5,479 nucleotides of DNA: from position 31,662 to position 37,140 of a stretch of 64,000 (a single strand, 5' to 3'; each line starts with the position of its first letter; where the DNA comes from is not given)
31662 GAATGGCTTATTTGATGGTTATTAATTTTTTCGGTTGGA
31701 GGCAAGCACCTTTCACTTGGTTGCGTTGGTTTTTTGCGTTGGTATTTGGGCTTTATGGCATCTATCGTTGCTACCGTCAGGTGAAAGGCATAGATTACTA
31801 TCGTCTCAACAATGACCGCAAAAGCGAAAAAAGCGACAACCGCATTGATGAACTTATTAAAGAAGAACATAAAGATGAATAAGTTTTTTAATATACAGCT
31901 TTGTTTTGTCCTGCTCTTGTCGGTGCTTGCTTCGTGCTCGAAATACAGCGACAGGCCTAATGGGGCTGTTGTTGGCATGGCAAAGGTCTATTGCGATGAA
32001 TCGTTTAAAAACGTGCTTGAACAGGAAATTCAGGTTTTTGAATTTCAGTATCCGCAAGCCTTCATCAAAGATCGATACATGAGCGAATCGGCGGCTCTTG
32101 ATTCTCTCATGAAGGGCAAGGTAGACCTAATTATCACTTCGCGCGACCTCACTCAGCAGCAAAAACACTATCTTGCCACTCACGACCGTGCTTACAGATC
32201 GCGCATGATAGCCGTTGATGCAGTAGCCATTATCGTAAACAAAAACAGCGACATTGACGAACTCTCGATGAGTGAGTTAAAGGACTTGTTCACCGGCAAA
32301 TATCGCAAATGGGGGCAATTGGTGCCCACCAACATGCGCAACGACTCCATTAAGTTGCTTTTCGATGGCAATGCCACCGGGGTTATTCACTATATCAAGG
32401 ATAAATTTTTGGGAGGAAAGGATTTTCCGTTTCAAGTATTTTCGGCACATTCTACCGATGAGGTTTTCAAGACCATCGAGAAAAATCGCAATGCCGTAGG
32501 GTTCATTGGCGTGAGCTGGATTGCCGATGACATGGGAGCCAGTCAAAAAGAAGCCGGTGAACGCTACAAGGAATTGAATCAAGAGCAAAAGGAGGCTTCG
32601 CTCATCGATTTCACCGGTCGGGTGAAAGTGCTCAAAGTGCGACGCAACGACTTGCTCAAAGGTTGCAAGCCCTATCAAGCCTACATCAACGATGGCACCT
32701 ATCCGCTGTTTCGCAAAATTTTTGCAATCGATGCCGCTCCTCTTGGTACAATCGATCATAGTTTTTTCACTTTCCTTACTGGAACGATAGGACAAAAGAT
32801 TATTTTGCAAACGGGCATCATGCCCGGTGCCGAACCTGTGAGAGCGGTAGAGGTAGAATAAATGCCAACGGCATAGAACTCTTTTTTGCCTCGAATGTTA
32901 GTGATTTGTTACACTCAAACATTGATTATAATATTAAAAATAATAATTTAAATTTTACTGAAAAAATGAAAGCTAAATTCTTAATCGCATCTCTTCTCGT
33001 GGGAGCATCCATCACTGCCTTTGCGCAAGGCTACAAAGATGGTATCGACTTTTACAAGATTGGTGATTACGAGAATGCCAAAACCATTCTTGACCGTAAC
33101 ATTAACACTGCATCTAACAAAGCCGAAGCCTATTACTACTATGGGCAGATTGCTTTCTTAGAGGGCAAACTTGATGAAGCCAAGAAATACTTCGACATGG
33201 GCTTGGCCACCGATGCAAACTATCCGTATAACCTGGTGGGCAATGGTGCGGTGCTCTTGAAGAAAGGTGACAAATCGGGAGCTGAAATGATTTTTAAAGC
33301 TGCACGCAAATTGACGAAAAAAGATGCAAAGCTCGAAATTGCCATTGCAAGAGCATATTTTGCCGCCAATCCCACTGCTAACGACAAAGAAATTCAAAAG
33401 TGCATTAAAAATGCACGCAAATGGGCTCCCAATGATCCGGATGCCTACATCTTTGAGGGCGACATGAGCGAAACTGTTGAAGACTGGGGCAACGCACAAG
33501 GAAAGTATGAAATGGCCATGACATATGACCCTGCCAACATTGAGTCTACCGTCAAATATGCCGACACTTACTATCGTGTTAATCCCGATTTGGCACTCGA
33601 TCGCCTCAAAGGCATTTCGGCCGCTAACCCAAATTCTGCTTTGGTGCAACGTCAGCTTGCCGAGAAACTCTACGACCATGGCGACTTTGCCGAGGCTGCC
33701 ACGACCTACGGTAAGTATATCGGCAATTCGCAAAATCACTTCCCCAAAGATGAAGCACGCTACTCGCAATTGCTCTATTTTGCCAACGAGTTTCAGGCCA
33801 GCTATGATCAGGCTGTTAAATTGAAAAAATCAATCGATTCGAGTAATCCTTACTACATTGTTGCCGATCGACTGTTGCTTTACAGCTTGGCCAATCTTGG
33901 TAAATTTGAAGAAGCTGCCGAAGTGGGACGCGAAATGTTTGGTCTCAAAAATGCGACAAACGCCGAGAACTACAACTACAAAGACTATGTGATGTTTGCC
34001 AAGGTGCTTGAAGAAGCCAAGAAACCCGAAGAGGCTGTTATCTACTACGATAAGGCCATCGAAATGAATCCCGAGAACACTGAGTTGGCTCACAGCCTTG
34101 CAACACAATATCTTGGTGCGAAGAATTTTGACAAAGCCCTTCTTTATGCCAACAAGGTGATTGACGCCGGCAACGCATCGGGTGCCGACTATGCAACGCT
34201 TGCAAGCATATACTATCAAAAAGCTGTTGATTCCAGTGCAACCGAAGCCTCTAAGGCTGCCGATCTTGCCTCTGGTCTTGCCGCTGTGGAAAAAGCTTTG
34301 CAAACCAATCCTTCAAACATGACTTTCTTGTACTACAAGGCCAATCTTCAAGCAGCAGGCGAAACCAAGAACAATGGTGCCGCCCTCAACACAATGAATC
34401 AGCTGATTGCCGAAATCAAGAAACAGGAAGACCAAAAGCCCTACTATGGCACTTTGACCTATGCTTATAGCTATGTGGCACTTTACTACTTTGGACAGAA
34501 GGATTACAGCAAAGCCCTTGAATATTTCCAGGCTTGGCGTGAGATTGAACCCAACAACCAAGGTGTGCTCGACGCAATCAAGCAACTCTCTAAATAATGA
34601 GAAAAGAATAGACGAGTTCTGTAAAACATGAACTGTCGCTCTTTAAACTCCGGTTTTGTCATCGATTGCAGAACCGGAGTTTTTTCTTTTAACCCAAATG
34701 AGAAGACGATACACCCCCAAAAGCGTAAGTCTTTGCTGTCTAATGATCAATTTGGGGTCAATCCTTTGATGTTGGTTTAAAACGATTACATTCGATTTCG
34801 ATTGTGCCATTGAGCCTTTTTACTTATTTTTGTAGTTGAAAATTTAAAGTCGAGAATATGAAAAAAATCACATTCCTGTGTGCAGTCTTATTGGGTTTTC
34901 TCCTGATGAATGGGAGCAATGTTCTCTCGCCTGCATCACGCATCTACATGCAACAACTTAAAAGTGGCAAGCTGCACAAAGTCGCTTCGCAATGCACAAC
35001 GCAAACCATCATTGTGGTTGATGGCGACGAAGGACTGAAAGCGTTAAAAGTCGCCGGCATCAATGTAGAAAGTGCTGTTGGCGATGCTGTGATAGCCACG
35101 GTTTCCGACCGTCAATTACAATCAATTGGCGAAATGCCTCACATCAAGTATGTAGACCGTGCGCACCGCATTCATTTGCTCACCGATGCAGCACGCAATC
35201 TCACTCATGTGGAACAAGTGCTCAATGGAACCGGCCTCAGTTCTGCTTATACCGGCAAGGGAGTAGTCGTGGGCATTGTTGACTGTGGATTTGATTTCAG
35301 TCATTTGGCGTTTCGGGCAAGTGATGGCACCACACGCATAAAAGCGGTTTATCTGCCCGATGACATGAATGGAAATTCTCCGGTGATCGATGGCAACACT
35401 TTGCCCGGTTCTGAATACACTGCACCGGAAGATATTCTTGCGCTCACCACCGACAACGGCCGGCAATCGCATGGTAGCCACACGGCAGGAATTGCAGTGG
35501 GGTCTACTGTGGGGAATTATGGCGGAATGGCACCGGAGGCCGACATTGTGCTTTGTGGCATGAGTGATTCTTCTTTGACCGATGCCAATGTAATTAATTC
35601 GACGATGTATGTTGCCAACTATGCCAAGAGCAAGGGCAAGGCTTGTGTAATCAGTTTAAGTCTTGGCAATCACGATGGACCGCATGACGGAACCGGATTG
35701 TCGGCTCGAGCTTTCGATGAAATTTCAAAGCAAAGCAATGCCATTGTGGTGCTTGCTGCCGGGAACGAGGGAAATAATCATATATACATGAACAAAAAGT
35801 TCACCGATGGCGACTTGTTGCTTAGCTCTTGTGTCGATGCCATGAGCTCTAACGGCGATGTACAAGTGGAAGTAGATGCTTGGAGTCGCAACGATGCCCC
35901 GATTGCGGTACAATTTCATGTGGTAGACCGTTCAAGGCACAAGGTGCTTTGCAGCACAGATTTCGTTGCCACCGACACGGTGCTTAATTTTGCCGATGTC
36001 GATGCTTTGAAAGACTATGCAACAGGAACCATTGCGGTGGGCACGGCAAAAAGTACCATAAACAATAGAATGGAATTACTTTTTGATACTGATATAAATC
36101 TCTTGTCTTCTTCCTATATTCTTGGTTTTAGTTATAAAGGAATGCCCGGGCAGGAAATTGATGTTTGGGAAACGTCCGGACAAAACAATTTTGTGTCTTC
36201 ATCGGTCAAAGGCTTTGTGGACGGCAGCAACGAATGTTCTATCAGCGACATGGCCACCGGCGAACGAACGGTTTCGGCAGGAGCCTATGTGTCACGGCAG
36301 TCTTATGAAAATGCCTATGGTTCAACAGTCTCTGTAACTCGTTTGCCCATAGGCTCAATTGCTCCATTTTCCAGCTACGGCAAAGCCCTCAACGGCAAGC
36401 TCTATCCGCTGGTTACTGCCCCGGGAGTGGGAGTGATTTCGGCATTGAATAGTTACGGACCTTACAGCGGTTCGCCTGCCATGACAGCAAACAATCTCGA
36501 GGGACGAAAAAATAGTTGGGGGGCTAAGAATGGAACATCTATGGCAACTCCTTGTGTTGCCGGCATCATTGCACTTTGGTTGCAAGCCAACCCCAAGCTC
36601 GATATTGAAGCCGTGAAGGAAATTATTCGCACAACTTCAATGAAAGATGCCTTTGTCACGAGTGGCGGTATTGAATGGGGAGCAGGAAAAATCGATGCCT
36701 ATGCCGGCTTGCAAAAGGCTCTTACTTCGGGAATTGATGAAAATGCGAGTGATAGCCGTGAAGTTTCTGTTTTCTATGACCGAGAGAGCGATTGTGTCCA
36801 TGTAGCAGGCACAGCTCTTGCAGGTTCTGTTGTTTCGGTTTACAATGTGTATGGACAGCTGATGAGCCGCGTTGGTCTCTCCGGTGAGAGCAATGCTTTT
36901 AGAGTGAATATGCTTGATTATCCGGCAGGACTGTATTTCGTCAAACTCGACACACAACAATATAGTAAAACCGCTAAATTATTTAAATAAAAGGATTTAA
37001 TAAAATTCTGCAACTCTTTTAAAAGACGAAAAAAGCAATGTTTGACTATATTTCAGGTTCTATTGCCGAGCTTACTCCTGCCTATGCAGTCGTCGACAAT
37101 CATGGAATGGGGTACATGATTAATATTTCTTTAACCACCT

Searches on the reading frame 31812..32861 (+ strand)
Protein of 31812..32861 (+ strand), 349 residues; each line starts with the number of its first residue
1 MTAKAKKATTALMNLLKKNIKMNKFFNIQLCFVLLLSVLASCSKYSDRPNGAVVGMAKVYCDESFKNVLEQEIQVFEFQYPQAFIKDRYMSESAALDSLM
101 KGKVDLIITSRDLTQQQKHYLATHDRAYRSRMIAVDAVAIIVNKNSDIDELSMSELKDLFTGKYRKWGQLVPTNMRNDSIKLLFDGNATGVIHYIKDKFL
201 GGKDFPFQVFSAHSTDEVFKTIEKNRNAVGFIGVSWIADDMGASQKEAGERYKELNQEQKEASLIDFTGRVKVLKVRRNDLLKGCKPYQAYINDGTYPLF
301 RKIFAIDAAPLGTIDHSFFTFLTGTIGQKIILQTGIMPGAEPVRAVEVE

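Call 12: search_protein_families(library=pfam, proteins=[window:31812-32861:+])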
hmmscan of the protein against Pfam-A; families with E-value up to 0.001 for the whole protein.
window:31812-32861:+ (349 aa): 1 family
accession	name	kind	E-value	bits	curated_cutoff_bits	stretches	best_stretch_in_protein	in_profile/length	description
PF12849.12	PBP_like_2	-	7.9e-25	88.5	27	1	52-307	7-245/267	PBP superfamily domain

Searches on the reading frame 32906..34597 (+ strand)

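Call 99: search_protein_families(library=pfam, proteins=[window:32906-34597:+], max_evalue=0.00001)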
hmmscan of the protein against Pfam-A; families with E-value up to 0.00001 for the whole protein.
window:32906-34597:+ (563 aa): 10 families
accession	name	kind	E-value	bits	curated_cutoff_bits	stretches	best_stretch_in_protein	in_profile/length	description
PF14559.12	TPR_19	-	3.7e-20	72.5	25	0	370-432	3-64/68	Tetratricopeptide repeat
PF13428.12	TPR_14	-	1.4e-16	59.7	23.5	0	363-399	6-42/44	Tetratricopeptide repeat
PF07719.23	TPR_2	-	2.4e-16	58.9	27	0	519-551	2-34/34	Tetratricopeptide repeat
PF13432.12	TPR_16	-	4.1e-16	59.5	32.7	0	46-106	4-64/65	Tetratricopeptide repeat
PF23914.1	TPR_CcmH_CycH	-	8.5e-12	45.6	42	0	453-550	65-153/158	Cytochrome c-type biogenesis protein H TPR domain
PF13424.12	TPR_12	-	9.5e-09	35.8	30.1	0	51-101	15-73/77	Tetratricopeptide repeat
PF12895.13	ANAPC3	-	1.3e-08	35.4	27.2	0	375-439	6-70/82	Anaphase-promoting complex, cyclosome, subunit 3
PF13431.12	TPR_17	-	5.9e-08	32.8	24.4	0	380-412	1-33/34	Tetratricopeptide repeat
PF00515.34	TPR_1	-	1.1e-07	31.8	27.8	0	367-391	10-34/34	Tetratricopeptide repeat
PF13181.12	TPR_8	-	7.4e-06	26.2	25.7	0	361-391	4-34/34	Tetratricopeptide repeat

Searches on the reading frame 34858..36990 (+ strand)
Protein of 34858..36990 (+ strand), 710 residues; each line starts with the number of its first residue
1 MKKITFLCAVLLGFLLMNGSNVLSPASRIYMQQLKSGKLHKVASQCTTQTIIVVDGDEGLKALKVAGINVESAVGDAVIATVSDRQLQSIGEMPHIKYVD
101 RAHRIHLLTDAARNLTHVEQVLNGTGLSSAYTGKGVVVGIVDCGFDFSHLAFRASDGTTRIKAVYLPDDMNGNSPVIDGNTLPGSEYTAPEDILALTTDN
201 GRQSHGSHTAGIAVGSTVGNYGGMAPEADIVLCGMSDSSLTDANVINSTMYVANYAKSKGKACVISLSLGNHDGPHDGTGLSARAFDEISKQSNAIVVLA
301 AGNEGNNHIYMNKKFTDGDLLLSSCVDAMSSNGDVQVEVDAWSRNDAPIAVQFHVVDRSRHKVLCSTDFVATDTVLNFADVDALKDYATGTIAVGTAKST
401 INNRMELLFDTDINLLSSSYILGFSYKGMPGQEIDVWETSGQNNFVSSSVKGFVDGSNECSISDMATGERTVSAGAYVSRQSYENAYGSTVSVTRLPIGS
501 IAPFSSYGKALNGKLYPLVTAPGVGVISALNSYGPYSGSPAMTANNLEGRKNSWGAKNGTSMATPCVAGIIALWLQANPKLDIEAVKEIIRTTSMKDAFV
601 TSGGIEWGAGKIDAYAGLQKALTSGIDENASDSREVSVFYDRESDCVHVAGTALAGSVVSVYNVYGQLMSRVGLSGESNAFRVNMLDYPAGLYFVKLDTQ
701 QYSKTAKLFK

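Call 99: search_protein_families(library=pfam, proteins=[window:34858-36990:+], max_evalue=0.00001)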
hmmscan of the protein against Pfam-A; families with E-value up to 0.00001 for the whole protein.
window:34858-36990:+ (710 aa): 1 family
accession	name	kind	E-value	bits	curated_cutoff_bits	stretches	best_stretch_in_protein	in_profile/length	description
PF00082.27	Peptidase_S8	-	1.4e-32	113.6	21.8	1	133-594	1-273/288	Subtilase family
